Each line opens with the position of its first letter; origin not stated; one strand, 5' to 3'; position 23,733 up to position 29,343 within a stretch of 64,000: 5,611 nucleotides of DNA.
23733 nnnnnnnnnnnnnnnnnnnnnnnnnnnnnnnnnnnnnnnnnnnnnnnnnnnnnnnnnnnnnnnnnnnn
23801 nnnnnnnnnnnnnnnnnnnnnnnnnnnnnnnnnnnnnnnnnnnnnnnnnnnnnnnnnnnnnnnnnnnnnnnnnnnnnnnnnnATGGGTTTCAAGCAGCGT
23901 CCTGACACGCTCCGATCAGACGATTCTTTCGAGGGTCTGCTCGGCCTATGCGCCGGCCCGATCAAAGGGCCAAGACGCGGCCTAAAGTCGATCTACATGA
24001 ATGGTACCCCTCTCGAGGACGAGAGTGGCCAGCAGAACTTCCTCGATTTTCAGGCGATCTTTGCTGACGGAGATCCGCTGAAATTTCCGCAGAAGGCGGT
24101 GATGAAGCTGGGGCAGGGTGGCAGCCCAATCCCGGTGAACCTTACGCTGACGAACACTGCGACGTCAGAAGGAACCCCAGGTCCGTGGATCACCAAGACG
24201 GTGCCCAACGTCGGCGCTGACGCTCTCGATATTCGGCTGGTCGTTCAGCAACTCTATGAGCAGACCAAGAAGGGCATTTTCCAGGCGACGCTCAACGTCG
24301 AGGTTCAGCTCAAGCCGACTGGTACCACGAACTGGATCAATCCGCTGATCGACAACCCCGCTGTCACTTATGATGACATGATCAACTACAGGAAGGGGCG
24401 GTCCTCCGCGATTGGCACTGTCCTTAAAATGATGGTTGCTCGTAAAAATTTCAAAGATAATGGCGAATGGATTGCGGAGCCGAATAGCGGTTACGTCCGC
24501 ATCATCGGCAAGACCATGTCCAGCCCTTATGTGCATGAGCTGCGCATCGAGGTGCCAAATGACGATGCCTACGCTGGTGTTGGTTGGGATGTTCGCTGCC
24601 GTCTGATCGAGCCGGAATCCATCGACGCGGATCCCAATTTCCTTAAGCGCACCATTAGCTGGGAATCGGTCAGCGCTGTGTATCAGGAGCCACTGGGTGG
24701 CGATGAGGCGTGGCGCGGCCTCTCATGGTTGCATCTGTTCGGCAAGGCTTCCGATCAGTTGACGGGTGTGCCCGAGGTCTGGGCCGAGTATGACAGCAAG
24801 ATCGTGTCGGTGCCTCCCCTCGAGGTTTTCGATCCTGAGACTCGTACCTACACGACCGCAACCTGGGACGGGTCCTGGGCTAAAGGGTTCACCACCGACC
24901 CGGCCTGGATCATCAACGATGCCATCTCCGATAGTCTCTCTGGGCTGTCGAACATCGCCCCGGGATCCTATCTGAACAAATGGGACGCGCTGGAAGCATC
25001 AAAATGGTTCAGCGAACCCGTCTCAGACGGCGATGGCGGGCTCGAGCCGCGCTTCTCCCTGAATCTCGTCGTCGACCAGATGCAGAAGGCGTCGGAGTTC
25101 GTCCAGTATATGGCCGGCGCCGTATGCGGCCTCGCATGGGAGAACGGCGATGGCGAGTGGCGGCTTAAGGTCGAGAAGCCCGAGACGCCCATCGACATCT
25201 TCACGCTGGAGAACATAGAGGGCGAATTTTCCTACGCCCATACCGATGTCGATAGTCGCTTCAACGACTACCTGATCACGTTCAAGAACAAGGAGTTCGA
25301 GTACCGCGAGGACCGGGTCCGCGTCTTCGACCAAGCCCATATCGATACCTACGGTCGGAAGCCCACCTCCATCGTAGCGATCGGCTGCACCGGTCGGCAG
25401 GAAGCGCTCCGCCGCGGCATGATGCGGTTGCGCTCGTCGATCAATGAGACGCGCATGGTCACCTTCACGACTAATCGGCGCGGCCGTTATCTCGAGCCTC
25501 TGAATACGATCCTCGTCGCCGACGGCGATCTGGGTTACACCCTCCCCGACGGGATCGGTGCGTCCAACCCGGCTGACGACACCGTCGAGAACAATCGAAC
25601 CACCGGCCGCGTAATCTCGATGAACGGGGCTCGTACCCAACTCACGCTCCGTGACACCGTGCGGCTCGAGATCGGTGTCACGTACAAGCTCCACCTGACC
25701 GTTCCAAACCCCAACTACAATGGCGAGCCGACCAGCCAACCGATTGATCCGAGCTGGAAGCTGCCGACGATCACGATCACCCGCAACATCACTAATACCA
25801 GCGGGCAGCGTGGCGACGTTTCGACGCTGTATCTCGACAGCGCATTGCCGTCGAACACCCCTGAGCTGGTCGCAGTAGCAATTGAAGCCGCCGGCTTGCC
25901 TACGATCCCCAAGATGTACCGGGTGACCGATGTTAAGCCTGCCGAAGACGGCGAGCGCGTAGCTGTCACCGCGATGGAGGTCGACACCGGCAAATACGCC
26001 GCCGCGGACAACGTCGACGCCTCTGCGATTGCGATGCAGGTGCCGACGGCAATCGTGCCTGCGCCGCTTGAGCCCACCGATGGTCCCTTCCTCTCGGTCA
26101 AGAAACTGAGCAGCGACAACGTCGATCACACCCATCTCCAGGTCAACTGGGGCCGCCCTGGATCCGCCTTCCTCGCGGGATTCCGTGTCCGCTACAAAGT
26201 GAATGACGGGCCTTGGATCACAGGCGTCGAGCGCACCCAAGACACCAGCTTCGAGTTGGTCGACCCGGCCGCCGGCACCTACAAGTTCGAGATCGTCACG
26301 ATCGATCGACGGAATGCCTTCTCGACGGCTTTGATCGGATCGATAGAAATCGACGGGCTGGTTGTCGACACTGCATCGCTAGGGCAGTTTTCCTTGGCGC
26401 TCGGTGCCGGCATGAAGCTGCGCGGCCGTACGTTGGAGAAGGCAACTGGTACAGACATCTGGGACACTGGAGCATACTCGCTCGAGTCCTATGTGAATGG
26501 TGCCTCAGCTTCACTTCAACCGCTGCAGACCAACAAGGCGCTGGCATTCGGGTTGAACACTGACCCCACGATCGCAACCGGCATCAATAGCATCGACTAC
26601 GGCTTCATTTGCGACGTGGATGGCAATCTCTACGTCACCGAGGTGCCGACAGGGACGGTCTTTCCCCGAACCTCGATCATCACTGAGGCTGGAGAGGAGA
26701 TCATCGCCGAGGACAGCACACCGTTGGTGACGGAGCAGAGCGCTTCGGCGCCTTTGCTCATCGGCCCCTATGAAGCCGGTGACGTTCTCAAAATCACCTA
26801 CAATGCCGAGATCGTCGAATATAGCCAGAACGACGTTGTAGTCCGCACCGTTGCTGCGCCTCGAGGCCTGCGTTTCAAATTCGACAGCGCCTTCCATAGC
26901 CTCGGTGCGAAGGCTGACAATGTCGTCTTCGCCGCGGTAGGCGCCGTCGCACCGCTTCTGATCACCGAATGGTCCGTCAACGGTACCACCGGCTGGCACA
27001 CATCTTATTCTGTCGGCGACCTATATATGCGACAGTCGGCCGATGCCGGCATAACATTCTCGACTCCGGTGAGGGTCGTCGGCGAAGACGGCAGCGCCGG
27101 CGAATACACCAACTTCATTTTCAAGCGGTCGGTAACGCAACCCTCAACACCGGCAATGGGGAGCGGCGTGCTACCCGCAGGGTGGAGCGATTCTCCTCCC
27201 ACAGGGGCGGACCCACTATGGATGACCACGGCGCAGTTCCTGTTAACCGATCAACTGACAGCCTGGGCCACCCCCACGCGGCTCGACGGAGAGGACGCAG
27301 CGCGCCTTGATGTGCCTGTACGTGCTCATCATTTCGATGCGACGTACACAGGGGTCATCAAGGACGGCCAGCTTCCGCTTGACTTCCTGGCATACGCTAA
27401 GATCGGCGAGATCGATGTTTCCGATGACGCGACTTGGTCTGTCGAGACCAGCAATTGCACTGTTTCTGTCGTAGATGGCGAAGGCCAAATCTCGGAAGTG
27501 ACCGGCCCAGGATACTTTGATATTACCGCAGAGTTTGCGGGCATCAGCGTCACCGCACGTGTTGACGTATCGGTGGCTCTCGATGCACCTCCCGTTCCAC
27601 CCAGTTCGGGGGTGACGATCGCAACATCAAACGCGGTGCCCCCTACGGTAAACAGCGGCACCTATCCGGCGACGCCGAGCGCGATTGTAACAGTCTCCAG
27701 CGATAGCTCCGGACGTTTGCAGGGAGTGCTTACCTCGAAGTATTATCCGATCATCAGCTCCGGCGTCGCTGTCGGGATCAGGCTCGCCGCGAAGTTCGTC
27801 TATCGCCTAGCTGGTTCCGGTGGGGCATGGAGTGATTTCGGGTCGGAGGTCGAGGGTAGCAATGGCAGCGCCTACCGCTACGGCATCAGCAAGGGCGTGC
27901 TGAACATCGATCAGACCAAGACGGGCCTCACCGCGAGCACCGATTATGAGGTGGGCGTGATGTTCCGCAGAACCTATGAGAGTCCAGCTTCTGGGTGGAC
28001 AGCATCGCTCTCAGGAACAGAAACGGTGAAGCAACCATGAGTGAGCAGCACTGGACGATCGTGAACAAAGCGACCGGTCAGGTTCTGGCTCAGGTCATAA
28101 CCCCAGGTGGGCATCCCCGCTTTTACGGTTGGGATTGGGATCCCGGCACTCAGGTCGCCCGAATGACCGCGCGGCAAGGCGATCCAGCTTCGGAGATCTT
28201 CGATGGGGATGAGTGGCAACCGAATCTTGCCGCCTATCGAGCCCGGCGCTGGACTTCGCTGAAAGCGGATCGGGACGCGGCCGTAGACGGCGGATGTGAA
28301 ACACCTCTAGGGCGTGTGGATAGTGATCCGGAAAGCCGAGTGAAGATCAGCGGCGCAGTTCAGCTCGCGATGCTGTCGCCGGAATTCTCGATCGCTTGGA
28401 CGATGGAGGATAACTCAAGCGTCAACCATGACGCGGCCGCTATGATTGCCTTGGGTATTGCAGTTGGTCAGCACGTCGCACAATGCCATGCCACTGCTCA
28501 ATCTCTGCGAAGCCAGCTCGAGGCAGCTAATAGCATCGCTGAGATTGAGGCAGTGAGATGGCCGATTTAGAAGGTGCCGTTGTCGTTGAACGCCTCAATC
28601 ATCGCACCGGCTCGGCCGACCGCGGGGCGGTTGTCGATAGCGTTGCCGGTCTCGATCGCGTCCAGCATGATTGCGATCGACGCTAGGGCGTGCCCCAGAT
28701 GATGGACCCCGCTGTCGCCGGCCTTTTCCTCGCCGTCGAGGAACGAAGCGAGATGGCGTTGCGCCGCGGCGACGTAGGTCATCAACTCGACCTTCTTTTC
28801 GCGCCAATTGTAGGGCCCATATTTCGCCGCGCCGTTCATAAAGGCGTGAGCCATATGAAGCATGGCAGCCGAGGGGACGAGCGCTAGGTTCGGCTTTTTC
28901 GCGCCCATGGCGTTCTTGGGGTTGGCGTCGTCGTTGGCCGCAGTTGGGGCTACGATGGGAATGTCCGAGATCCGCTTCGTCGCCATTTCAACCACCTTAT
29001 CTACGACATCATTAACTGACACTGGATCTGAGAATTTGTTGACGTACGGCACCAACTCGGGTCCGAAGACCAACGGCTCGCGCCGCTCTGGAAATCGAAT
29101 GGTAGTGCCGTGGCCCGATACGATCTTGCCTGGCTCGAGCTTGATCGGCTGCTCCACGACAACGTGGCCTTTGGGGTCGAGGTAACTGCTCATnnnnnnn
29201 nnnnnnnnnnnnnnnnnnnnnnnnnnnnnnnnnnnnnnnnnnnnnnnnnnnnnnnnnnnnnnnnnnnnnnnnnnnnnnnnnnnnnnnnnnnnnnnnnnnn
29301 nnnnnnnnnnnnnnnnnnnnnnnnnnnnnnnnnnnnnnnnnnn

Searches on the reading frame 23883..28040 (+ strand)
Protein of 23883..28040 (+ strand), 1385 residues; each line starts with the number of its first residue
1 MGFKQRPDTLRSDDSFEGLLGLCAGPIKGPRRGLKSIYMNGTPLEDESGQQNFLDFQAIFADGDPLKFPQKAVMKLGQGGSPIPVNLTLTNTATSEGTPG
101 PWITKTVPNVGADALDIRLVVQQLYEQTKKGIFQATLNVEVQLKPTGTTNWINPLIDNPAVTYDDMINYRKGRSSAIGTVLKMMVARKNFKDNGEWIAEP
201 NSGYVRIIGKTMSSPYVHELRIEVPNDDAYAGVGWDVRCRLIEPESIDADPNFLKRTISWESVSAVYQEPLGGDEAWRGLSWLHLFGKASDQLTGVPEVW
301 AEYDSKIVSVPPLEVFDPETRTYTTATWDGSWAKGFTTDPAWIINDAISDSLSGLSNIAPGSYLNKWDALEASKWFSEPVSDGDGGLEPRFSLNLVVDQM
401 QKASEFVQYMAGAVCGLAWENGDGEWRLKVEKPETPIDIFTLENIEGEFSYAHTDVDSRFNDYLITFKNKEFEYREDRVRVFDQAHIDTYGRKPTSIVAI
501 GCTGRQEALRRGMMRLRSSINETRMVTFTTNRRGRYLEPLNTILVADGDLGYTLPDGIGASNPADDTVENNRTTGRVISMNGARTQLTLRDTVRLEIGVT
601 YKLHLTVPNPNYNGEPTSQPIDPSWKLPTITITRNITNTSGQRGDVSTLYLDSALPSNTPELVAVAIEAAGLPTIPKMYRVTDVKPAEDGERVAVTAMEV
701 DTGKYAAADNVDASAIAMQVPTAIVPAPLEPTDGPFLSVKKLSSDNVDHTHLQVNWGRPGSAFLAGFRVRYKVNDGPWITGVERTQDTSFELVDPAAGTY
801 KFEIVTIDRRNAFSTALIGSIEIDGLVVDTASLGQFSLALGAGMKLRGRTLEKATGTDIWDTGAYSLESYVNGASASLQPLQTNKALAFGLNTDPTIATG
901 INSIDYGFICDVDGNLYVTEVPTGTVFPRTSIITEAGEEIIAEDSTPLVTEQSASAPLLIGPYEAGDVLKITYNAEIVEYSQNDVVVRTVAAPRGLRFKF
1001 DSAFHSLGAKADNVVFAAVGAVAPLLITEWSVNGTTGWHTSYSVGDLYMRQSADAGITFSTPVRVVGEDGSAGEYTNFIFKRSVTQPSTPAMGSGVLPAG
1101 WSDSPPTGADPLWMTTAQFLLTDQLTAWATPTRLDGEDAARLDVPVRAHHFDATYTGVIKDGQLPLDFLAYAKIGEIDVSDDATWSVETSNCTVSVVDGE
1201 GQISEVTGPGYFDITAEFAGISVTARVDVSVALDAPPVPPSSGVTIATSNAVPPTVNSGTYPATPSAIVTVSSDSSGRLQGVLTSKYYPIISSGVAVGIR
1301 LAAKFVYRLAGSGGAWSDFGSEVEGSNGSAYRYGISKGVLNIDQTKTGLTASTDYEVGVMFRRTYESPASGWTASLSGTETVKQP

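Call 5: search_protein_families(library=pfam, proteins=[window:23883-28040:+], max_evalue=0.01)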
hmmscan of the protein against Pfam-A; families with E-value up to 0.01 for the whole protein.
window:23883-28040:+ (1385 aa): 2 families
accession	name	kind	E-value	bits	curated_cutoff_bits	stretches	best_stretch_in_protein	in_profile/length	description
PF13550.12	Phage-tail_3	-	5.7e-10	39.7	23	1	399-548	2-151/164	Putative phage tail protein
PF24801.1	FNIII-A_GpJ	-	3.7e-08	34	27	1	101-267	16-124/126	Tip attachment protein J,FNIII-A domain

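Call 6: search_protein_families(library=phrogs, proteins=[window:23883-28040:+], max_evalue=0.001)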
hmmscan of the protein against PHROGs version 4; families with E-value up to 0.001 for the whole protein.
window:23883-28040:+ (1385 aa): 13 families
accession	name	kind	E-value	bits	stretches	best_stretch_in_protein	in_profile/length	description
phrog_31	-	tail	3e-104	351.1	1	6-864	276-1008/1565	central tail fiber J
phrog_2589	-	tail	5.7e-71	239.7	1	6-847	22-734/3686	tail protein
phrog_1727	-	tail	2.1e-60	205.5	2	192-808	149-696/1174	tail protein and host specificity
phrog_7997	-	tail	3e-30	106.3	1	364-866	2-447/589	tail protein and host specificity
phrog_2148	-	tail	1.8e-28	100.3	1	321-804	3-434/901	tail fiber protein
phrog_10652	-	unknown function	1.8e-21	77.6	1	316-572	5-264/328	-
phrog_3890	-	tail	4.1e-20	70.9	1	1008-1148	2324-2463/3453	straight fibre tail protein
phrog_4346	-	unknown function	6.5e-10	39.1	1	7-147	15-145/600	-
phrog_15723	-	unknown function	4.3e-09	37.3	1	362-534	20-196/223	-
phrog_19691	-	head and packaging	1.1e-08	35.3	1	952-1023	199-271/623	virion structural protein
phrog_469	-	tail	5.1e-07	29.1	1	405-621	630-823/903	tail protein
phrog_14774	-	unknown function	1e-05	25.9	1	306-392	124-207/212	-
phrog_37728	-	unknown function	0.00013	20.2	0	388-479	248-339/1894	-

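Call 18: search_dna_similar(query=window:23883-28040:+, collection=phages, mode=protein, max_rows=25)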
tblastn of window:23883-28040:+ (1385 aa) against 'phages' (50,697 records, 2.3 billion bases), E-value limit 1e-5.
Records with a match: 1818; places in all: 2053; records where one place covers at least 80% of the query: 0.
Best place of each record, by identity: <60% 1818.
By first word of the organism name: Escherichia 598; Klebsiella 519; Ralstonia 59; Pseudomonas 56; Enterobacteria 48; Stx1a-converting 45; Stx2a-converting 44; Salmonella 41; Shigella 40; Burkholderia 39; and 53 more.
By host as written in the record: - 297; Escherichia coli 223; Klebsiella pneumoniae 201; Ralstonia solanacearum 45; Escherichia coli K-12 MG1655 45; Escherichia coli DSM 12242 43; Escherichia coli K-12 31; Burkholderia sp. 25; and 400 more.
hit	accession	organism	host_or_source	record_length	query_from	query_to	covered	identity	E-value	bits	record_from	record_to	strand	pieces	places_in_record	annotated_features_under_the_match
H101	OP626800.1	Pseudomonas phage PseuP_222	Pseudomonas protegens CEMTC 4060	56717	5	868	62%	26.4%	1e-31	142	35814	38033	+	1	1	host specificity protein J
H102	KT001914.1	Caulobacter phage Seuss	Caulobacter crescentus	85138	7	810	54%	30.3%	3e-51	282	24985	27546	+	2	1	tail fiber protein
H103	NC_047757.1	Caulobacter phage Seuss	Caulobacter crescentus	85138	7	810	54%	30.3%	3e-51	282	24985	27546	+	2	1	central tail fiber J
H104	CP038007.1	Klebsiella phage 020009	Klebsiella pneumoniae SCKP020009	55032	2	808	58%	25.7%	1e-35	154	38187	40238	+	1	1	record has no annotation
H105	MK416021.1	Klebsiella phage ST846-OXA48phi9.1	Klebsiella pneumoniae ST846-OXA48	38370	2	808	58%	25.7%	4e-35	153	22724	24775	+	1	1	hypothetical protein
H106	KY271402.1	Klebsiella phage 48ST307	Klebsiella pneumoniae Kp-48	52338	2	808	58%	25.7%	2e-34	150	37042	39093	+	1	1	tail fiber protein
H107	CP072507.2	Klebsiella phage NAR688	Klebsiella quasipneumoniae FK688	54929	2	808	58%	25.5%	3e-35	153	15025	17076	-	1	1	record has no annotation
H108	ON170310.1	Ralstonia phage YO182_2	Ralstonia solanacearum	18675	5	800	57%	25.9%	6e-34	149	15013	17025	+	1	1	record has no annotation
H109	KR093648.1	Moraxella phage Mcat24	Moraxella catarrhalis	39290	2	820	59%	25.1%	4e-37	159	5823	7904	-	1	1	tail protein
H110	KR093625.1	Moraxella phage Mcat1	Moraxella catarrhalis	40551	2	820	59%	25.1%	4e-37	159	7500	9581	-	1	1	tail protein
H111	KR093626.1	Moraxella phage Mcat2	Moraxella catarrhalis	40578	2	820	59%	25.1%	4e-37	159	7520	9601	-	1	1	tail protein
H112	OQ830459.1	Klebsiella phage vB_KpnS_KpLi5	Klebsiella pneumoniae KpLi5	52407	5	808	58%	25.6%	7e-35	152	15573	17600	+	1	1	host specificity protein J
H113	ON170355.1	Ralstonia phage YO382_1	Ralstonia solanacearum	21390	7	800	57%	25.8%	7e-34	149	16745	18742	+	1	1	record has no annotation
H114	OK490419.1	Klebsiella phage Kp4865-4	Klebsiella pneumoniae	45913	2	808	58%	25.4%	6e-33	145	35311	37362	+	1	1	record has no annotation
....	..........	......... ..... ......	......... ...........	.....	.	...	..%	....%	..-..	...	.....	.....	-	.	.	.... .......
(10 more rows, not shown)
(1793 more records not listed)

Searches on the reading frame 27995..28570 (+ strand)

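Call 5: search_protein_families(library=pfam, proteins=[window:27995-28570:+], max_evalue=0.01)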
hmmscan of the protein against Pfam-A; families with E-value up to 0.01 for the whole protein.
window:27995-28570:+ (191 aa): 1 family
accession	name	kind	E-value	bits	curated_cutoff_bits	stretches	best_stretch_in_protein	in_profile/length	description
PF14301.12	DUF4376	-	1.9e-24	86.6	25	1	81-185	2-103/106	Domain of unknown function (DUF4376)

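Call 6: search_protein_families(library=phrogs, proteins=[window:27995-28570:+], max_evalue=0.001)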
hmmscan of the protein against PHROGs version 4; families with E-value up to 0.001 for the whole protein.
window:27995-28570:+ (191 aa): 6 families
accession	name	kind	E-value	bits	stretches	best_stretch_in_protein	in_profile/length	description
phrog_2837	-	tail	6.2e-14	53.2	1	69-189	66-193/202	tail protein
phrog_1807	-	tail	2.9e-13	51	1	57-187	96-233/241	tail fiber protein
phrog_10508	-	tail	2.3e-11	44.8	1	86-186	55-155/159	tail fiber protein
phrog_3811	-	unknown function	6.7e-09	36.7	1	78-190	82-197/200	-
phrog_1348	-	tail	2.3e-06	28.5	1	76-190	57-176/224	tail fiber protein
phrog_7703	-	unknown function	0.00085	20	0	109-189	178-263/268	-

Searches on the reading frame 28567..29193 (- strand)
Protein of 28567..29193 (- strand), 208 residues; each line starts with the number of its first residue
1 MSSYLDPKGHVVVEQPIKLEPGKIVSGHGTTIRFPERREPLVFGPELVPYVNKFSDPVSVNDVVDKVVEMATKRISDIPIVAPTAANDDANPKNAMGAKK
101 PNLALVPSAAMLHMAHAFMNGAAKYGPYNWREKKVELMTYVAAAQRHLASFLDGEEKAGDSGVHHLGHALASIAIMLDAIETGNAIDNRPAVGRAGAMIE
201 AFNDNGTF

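Call 27: search_protein_families(library=phrogs, proteins=[window:28567-29193:-], max_evalue=0.00001)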
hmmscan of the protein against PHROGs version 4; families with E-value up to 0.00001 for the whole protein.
window:28567-29193:- (208 aa): 9 families
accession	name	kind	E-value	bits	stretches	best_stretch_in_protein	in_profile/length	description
phrog_2252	-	lysis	2.6e-42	146.5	1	82-201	94-213/285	endolysin; inhibits RNA polymerase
phrog_801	-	DNA, RNA and nucleotide metabolism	1.8e-24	88.2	1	82-200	89-207/476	dATP / dGTP pyrophosphohydrolase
phrog_19680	-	unknown function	2.5e-14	54.8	1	66-184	62-183/188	-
phrog_11257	-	unknown function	8.7e-11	43.2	1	100-195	20-114/200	-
phrog_5332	-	unknown function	1.1e-09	39.2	1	96-189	118-210/215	-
phrog_37590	-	unknown function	2.8e-09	37.5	1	51-176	5-139/341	-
phrog_16254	-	unknown function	2.4e-08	34.7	1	98-190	24-117/377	-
phrog_18716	-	unknown function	1.4e-07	32.7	1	97-157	20-79/114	-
phrog_5033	-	lysis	1.5e-06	29.3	1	109-170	97-158/178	endolysin; inhibits RNA polymerase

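Call 58: search_protein_families(library=pfam, proteins=[window:28567-29193:-], max_evalue=0.001)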
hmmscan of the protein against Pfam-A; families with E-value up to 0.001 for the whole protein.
window:28567-29193:- (208 aa): 1 family
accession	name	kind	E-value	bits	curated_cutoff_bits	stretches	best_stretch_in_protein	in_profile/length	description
PF18909.5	dGTP_diPhyd_N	-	3.2e-25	88.4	27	1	91-189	2-99/99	dATP/dGTP diphosphohydrolase, N-terminal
